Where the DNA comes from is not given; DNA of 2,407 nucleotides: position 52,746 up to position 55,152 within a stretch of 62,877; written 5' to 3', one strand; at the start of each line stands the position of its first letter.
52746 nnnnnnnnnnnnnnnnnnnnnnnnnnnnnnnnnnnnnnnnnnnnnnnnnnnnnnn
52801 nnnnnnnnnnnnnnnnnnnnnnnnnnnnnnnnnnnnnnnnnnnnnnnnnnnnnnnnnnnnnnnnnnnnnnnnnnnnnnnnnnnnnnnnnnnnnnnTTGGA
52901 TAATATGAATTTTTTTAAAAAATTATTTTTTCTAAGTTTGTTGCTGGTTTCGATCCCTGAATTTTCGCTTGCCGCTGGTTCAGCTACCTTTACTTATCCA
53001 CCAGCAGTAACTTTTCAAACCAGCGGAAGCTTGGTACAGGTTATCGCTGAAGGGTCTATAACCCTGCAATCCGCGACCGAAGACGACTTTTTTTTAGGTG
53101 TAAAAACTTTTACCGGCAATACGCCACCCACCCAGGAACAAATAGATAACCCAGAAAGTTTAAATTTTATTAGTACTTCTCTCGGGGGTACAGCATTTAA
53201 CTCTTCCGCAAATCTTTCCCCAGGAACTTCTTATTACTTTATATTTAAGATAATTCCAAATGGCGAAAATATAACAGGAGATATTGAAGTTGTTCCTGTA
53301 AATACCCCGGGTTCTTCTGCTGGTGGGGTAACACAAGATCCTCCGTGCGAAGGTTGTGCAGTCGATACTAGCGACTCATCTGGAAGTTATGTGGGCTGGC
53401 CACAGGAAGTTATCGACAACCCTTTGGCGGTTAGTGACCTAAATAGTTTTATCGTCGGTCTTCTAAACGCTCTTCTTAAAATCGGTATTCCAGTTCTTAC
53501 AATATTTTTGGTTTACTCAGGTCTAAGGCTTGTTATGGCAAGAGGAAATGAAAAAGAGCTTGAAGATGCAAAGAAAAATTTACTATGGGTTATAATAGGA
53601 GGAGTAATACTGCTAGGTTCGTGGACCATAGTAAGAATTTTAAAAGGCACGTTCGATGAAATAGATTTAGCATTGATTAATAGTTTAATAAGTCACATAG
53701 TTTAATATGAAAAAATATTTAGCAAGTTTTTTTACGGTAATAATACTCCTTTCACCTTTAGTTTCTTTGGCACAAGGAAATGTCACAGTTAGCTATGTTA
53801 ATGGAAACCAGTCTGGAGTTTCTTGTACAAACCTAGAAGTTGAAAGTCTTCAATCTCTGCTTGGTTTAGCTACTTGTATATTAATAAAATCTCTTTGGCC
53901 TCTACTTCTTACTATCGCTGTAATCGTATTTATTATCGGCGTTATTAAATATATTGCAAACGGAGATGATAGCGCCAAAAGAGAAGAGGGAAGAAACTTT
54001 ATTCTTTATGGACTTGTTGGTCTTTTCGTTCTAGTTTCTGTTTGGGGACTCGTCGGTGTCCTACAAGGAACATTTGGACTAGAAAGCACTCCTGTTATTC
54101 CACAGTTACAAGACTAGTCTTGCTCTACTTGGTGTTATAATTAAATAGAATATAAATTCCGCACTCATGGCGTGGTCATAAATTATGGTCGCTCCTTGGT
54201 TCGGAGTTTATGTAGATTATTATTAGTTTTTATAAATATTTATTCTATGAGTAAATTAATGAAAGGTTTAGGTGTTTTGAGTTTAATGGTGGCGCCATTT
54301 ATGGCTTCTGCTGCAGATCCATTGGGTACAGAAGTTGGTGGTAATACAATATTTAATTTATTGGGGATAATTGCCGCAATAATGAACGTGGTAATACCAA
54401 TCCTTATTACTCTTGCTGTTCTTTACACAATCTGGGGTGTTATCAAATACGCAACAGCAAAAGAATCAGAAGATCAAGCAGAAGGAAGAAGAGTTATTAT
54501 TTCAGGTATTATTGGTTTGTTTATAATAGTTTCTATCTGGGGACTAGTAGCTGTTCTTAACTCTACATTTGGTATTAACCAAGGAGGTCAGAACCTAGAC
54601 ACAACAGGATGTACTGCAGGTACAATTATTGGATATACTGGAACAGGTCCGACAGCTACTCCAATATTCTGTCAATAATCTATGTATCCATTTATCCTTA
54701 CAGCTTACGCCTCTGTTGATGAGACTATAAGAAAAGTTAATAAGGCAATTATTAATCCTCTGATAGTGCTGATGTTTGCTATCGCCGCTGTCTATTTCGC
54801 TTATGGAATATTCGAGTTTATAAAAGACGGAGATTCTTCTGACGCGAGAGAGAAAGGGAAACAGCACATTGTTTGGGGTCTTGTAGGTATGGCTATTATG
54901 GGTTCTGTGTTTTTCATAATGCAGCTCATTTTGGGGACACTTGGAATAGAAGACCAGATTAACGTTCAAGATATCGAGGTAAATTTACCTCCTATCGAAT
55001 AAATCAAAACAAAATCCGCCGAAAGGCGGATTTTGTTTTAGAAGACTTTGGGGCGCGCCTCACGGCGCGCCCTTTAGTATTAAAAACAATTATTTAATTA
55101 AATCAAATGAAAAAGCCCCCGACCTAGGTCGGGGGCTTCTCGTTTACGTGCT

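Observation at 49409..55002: Seven-gene operon: an orphan anchored solute-binding protein followed by six tandem T4SS-pilin-like paralogues, three carrying large ectodomain fusions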

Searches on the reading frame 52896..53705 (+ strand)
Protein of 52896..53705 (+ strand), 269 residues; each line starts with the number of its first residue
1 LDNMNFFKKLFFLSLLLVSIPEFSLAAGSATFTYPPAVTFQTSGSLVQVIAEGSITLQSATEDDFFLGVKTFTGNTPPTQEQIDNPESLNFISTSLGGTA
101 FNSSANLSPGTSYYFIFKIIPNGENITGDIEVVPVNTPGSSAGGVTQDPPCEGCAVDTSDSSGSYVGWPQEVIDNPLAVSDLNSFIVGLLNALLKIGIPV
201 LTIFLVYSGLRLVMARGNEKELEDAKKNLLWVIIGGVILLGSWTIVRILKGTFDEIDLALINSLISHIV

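Call 3: search_protein_families(library=pfam, proteins=[window:52896-53705:+], max_evalue=1)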
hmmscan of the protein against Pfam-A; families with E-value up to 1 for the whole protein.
window:52896-53705:+ (269 aa): 2 families
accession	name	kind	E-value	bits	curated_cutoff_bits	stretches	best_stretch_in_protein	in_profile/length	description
PF18895.5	T4SS_pilin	-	7.4e-11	42.4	26.6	1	183-249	6-71/71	Type IV secretion system pilin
PF04956.18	TrbC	-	3.1e-05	24.5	27.9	1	180-247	35-96/98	TrbC/VIRB2 pilin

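Call 4: search_protein_families(library=ncbifam, proteins=[window:52896-53705:+], max_evalue=1)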
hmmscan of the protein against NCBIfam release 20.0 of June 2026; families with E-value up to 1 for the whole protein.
window:52896-53705:+ (269 aa): 1 family
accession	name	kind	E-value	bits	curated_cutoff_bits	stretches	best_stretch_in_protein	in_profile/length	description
NF045849.1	ICE_MMCAP2_0565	equivalog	2.1e-06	27.3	40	1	182-252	9-79/80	Mbov_0395 family pilin-like conjugal transfer protein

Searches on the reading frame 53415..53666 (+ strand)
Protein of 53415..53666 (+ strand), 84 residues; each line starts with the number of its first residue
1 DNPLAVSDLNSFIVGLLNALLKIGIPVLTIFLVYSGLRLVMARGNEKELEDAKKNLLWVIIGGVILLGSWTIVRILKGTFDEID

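Call 52: search_solved_structures(query=A4, max_evalue=10, show_alignments=2)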
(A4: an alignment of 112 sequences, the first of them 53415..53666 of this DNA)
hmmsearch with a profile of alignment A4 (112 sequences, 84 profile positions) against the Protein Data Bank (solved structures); distinct sequences matched with E-value up to 10: 21.
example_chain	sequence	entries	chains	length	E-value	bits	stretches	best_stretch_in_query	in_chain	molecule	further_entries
7xa3_R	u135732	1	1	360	0.26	14.6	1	11-78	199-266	Isoform B of C-C chemokine receptor type 2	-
6xbw_f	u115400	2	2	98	0.51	13.7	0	5-41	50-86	Ribonuclease kappa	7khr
8evm_A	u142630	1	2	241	0.56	13.5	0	44-72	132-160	Chlorophyll dimer protein designs, Special Pair 3 (SP3x)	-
1ehk_A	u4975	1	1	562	1.2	12.5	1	15-51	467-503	BA3-TYPE CYTOCHROME-C OXIDASE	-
1xme_A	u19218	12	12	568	1.2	12.4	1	15-51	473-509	Cytochrome c oxidase polypeptide I | Cytochrome c oxidase subunit 1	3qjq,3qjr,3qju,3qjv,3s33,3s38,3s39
2qpd_A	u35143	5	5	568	1.2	12.4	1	15-51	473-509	Cytochrome c oxidase subunit 1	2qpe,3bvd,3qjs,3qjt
4fa7_A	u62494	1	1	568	1.2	12.4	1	15-51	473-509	Cytochrome c oxidase subunit 1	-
4faa_A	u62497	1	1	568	1.2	12.4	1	15-51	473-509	Cytochrome c oxidase subunit 1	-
4gp4_A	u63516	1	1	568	1.2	12.4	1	15-51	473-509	Cytochrome c oxidase subunit 1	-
4gp5_A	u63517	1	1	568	1.2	12.4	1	15-51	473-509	Cytochrome c oxidase subunit 1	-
4gp8_A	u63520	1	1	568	1.2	12.4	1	15-51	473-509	Cytochrome c oxidase subunit 1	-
4n4y_A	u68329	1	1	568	1.2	12.4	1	15-51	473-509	Cytochrome c oxidase subunit 1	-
3s8f_A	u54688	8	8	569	1.2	12.4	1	15-51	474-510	Cytochrome c oxidase subunit 1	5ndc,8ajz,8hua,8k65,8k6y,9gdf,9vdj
3s8g_A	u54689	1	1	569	1.2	12.4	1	15-51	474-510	Cytochrome c oxidase subunit 1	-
4g70_A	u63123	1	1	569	1.2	12.4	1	15-51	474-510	Cytochrome c oxidase subunit 1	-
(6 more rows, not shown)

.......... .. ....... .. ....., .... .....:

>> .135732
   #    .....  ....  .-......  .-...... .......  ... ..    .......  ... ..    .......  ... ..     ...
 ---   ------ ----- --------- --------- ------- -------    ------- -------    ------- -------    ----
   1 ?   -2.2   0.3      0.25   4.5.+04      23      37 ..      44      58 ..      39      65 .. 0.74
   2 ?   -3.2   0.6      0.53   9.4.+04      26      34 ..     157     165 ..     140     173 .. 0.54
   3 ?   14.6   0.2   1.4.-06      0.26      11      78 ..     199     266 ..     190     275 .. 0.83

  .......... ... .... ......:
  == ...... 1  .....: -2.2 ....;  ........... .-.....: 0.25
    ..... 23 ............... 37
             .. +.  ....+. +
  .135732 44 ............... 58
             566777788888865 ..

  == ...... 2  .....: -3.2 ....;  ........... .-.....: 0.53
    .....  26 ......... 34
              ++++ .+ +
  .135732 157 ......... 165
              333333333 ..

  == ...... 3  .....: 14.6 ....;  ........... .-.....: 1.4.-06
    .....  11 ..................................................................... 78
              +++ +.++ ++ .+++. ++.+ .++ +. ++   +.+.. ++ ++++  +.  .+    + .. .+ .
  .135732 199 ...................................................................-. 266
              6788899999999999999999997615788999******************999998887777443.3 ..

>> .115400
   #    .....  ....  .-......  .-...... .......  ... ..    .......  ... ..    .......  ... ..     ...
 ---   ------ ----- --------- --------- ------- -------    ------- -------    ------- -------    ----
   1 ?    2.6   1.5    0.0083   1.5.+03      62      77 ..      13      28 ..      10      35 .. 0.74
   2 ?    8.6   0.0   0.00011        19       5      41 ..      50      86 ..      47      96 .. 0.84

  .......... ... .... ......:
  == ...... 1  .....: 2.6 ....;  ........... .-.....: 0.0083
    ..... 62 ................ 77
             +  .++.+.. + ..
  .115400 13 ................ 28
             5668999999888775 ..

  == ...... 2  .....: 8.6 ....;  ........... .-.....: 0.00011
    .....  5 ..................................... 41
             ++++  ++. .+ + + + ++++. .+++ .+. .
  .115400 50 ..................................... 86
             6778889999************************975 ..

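Call 91: search_protein_representatives(alignment_id=A6)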
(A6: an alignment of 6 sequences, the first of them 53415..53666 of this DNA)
Query: 6 sequences, 85 profile positions. Proteins with E-value up to 0.001 (for the whole library): 59391; up to 1e-10: 7786; up to 1e-30: 69. The best 150 are listed.
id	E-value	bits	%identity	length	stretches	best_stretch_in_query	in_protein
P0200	7.1e-65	231.3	-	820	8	5-76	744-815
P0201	4.4e-60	215.9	-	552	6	3-76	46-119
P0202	1.4e-59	214.3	-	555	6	3-76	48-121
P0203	1.3e-58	211.2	-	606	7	3-76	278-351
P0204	6.9e-58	208.9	-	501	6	5-78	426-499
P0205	5.8e-52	189.9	-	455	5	2-73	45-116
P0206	6.4e-51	186.5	-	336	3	5-83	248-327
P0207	1.5e-50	185.4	-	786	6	10-78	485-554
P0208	2.0e-50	185.0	-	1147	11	8-82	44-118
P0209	3.4e-50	184.2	-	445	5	6-74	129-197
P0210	9.8e-50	182.8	-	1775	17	8-76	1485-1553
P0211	2.8e-48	178.1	-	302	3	6-84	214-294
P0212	4.7e-47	174.2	-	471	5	3-77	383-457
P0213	2.3e-46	172.0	-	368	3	15-83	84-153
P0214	3.5e-43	161.7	-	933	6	14-67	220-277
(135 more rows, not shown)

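Call 95: list_cluster_members(proteins=[P0200, P0201, P0210, P0206, P0208])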
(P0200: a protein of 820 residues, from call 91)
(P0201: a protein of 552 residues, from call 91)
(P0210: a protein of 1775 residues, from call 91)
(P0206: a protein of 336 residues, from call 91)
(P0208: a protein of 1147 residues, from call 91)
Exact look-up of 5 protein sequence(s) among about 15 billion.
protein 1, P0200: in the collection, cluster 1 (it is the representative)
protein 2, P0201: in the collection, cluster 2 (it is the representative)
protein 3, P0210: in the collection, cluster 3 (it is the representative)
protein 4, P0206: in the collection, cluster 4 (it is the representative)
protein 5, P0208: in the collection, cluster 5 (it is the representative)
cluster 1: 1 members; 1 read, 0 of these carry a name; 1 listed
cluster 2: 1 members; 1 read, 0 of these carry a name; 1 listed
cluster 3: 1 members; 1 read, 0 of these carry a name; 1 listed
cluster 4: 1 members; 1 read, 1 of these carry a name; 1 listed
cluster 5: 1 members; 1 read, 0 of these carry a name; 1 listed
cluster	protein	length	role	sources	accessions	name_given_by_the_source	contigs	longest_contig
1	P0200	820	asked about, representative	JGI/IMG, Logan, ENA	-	-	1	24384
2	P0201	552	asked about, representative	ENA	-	-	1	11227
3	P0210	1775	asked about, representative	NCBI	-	-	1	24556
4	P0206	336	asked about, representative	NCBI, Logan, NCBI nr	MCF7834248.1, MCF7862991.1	MAG: pilin [Candidatus Pacebacteria bacterium] | pilin [Candidatus Paceibacterota bacterium]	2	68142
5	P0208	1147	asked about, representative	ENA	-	-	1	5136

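Call 96: find_encoding_contigs(protein=P0206, flank=8000, max_places=2)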
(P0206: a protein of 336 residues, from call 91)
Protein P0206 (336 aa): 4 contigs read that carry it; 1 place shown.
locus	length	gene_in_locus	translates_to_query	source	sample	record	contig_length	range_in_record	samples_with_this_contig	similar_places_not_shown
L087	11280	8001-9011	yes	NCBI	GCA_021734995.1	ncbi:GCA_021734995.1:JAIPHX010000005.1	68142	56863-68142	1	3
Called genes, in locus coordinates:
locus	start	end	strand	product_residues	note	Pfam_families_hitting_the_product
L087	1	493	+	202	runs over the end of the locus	PF01832:Glucosaminidase (faint)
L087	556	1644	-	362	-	PF00575:S1 (weak), PF21543:CvfB_2nd (faint), PF23459:S1_RRP5 (faint), PF21710:Spt6_S1 (faint), PF00575:S1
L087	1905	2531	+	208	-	PF13483:Lactamase_B_3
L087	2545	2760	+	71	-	-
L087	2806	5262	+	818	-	PF00521:DNA_topoisoIV, PF03989:DNA_gyraseA_C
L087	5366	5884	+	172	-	PF01209:Ubie_methyltran, PF02475:TRM5-TYW2_MTfase (weak), PF13489:Methyltransf_23 (weak), PF05175:MTS, PF13847:Methyltransf_31, PF08241:Methyltransf_11, PF08242:Methyltransf_12, PF13649:Methyltransf_25, +1 more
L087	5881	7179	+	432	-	PF01547:SBP_bac_1, PF13416:SBP_bac_8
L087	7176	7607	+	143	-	-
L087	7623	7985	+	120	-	PF18895:T4SS_pilin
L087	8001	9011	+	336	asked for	PF18303:Saf_2TM (faint), PF18895:T4SS_pilin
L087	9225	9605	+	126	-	PF18895:T4SS_pilin (weak)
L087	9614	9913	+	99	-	PF18895:T4SS_pilin (weak)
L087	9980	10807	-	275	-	-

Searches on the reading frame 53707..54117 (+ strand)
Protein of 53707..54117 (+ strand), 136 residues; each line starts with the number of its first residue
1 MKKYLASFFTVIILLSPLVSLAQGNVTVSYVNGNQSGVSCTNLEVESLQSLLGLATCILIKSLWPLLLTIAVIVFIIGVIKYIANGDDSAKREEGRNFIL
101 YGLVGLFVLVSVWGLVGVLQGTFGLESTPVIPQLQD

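Call 3: search_protein_families(library=pfam, proteins=[window:53707-54117:+], max_evalue=1)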
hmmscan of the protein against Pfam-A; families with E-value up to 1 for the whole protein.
window:53707-54117:+ (136 aa): 6 families
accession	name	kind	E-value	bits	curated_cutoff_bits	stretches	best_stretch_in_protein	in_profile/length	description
PF18895.5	T4SS_pilin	-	2e-09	37.8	26.6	1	62-119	15-71/71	Type IV secretion system pilin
PF17434.7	DUF5413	-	0.013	16.3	31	1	67-113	82-125/133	Family of unknown function (DUF5413)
PF04306.18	DUF456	-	0.022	15.4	29.4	1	61-124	25-89/139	Protein of unknown function (DUF456)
PF12725.13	DUF3810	-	0.26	11.1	28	1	49-115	10-81/311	Protein of unknown function (DUF3810)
PF06398.17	Pex24p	-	0.41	10.1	26.8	1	48-84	43-80/358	Integral peroxisomal membrane peroxin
PF24284.1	DUF7472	-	0.79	10.4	27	1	69-117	15-60/65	Family of unknown function (DUF7472)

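Call 4: search_protein_families(library=ncbifam, proteins=[window:53707-54117:+], max_evalue=1)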
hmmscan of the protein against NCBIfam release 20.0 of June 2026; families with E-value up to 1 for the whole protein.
window:53707-54117:+ (136 aa): 3 families
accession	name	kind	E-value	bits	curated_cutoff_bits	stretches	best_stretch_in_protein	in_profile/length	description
NF045849.1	ICE_MMCAP2_0565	equivalog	1.1e-06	28.2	40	1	58-121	15-78/80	Mbov_0395 family pilin-like conjugal transfer protein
NF033883.1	conj_TraQ_IncI1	equivalog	0.015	15.2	80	1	57-108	11-62/175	conjugal transfer protein TraQ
NF037976.1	gtrA_1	subfamily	0.031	14.4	50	1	80-123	53-96/126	GtrA family protein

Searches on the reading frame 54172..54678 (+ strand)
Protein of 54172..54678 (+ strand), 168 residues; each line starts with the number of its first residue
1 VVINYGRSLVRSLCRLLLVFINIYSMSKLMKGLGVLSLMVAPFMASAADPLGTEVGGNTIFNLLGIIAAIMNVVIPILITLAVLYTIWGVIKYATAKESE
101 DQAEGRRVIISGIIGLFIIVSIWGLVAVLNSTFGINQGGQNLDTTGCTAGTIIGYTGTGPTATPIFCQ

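Call 3: search_protein_families(library=pfam, proteins=[window:54172-54678:+], max_evalue=1)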
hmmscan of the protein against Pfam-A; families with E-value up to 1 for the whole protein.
window:54172-54678:+ (168 aa): 4 families
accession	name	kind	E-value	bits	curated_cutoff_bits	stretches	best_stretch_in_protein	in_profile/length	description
PF18895.5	T4SS_pilin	-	1.9e-08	34.7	26.6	1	66-129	8-71/71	Type IV secretion system pilin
PF04789.21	DUF621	-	0.02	14.5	21.3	1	64-137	188-257/306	Protein of unknown function (DUF621)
PF17909.6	Htr2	-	0.035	14.8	25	1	82-127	11-57/61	Htr2 transmembrane domain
PF07950.16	MCP1_TM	-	0.14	13.3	22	1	72-126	41-97/105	MDM10-complementing protein 1, transmembrane domain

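Call 4: search_protein_families(library=ncbifam, proteins=[window:54172-54678:+], max_evalue=1)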
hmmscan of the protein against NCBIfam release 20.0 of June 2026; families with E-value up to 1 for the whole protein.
window:54172-54678:+ (168 aa): 3 families
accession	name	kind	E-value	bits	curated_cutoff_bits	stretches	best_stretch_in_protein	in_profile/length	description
NF045849.1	ICE_MMCAP2_0565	equivalog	7.5e-06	25.5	40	1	63-131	9-78/80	Mbov_0395 family pilin-like conjugal transfer protein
NF033883.1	conj_TraQ_IncI1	equivalog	0.056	13.3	80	1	69-132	12-77/175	conjugal transfer protein TraQ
NF033872.1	SidA_fam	subfamily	0.9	8.3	60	1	64-102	321-358/379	T4SS effector SidA family protein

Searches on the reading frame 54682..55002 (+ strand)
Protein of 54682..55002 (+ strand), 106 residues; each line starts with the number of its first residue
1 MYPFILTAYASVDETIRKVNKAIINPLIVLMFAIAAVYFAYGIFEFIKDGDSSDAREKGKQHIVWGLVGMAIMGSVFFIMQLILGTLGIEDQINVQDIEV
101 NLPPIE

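Call 3: search_protein_families(library=pfam, proteins=[window:54682-55002:+], max_evalue=1)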
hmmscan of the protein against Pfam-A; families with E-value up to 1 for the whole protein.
window:54682-55002:+ (106 aa): 3 families
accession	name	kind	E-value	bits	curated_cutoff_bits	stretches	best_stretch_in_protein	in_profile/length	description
PF18895.5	T4SS_pilin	-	1.1e-05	25.8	26.6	1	18-83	7-71/71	Type IV secretion system pilin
PF03994.20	DUF350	-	0.00096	19.7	26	1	12-97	35-111/133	Domain of Unknown Function (DUF350)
PF04505.17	CD225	-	0.0087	16.6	27.1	1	22-78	9-65/68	Interferon-induced transmembrane protein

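Call 4: search_protein_families(library=ncbifam, proteins=[window:54682-55002:+], max_evalue=1)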
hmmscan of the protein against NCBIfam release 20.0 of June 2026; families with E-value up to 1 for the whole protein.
window:54682-55002:+ (106 aa): 4 families
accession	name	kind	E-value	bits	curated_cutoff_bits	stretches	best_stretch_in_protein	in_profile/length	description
NF045849.1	ICE_MMCAP2_0565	equivalog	1.8e-06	27.5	40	1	11-86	4-79/80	Mbov_0395 family pilin-like conjugal transfer protein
TIGR02866.1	CoxB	equivalog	0.018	14.6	147.7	1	16-100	6-94/202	cytochrome c oxidase subunit II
NF038018.1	qmoC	equivalog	0.072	12.5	300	1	50-87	214-251/360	quinone-interacting membrane-bound oxidoreductase complex subunit QmoC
NF045610.1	acin_4_helix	equivalog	0.73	9.9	50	0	13-86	26-107/131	putative four-helix membrane protein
